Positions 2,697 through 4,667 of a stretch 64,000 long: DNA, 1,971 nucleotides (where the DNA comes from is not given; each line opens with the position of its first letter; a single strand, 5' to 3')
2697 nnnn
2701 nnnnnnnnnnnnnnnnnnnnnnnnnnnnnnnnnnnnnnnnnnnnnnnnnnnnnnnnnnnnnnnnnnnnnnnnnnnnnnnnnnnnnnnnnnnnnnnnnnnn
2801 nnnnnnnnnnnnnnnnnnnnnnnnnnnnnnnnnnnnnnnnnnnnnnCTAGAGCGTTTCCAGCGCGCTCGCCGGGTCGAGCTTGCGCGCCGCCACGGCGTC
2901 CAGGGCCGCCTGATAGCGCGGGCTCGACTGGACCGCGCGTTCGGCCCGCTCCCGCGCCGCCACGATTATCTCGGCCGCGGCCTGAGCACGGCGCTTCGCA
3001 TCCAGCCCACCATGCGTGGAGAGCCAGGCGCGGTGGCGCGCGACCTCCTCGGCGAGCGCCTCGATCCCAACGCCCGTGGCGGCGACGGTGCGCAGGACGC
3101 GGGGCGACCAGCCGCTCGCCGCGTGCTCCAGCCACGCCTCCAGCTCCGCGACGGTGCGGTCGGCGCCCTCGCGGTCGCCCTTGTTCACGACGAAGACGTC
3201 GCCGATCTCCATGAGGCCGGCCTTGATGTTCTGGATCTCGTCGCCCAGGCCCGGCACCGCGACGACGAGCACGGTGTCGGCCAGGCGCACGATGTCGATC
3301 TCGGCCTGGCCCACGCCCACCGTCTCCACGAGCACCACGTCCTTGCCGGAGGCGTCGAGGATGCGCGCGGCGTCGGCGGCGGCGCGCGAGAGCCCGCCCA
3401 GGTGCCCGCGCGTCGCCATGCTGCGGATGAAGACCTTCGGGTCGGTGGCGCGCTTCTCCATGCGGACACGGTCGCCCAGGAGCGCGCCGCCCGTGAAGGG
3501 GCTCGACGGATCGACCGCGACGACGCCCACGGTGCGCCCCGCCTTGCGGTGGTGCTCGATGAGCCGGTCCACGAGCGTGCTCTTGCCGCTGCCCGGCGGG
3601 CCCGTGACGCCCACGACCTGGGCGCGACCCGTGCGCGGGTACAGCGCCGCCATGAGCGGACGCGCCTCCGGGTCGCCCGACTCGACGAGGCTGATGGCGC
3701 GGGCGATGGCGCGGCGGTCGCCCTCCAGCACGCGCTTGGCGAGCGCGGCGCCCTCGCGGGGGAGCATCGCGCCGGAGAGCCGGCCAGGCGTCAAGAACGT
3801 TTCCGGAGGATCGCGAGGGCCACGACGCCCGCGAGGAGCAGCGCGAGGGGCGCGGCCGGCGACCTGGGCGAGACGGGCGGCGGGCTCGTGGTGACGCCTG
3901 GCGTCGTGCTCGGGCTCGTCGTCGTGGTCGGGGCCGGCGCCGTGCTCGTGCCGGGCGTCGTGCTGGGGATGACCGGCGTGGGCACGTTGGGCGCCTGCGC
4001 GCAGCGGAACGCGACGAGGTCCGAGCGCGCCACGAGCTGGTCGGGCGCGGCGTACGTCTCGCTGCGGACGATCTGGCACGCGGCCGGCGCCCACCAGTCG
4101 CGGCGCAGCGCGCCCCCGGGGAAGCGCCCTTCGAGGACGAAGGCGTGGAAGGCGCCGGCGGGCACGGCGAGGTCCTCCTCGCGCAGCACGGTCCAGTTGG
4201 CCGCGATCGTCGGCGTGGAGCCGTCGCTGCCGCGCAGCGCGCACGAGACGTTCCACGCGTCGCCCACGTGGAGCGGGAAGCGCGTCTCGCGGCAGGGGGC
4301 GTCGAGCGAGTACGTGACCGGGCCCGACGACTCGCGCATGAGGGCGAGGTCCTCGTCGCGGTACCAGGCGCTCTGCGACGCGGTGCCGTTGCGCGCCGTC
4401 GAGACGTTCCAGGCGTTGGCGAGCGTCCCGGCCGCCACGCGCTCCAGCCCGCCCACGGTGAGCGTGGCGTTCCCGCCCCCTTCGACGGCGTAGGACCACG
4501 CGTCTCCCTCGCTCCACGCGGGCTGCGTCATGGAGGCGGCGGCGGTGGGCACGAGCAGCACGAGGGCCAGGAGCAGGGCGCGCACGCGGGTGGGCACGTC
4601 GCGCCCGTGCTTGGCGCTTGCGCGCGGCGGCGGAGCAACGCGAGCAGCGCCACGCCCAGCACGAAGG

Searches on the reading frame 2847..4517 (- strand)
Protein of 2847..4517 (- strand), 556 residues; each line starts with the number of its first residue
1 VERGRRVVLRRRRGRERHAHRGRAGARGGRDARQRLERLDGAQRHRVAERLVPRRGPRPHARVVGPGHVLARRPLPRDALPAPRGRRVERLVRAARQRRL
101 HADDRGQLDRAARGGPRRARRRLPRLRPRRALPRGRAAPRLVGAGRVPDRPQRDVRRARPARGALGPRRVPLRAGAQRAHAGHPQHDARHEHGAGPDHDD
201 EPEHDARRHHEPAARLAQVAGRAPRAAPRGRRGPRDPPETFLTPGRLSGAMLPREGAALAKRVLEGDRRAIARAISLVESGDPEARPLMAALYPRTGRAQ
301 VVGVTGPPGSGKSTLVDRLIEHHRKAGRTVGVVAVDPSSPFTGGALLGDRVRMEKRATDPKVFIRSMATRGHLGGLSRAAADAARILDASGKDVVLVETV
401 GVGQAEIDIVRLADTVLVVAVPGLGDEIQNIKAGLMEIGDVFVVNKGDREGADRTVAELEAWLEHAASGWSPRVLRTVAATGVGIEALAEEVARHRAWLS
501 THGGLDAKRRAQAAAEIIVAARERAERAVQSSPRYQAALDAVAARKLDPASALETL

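Call 90: search_protein_families(library=pfam, proteins=[window:2847-4517:-], max_evalue=0.001)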
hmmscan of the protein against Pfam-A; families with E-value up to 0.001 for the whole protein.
window:2847-4517:- (556 aa): 7 families
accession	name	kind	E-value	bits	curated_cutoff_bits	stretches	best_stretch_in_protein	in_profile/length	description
PF03308.22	MeaB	-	3e-92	308.9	23.1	1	271-531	1-270/273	Methylmalonyl Co-A mutase-associated GTPase MeaB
PF02492.25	cobW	-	2.6e-08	34.1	20.7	1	301-465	2-171/180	CobW/HypB/UreG, nucleotide-binding domain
PF03029.23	ATP_bind_1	-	2.7e-06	27.8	27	1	304-339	1-36/240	Conserved hypothetical ATP binding protein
PF13191.12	AAA_16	-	5.7e-06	27.4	32.6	1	284-335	8-60/167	AAA ATPase domain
PF13401.12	AAA_22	-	9.4e-05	23.2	27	1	298-347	4-51/130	AAA domain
PF03266.21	NTPase_1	-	0.00019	21.8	23.9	1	302-331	2-31/168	NTPase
PF13604.12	AAA_30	-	0.00019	21.7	27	1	297-335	16-54/191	AAA domain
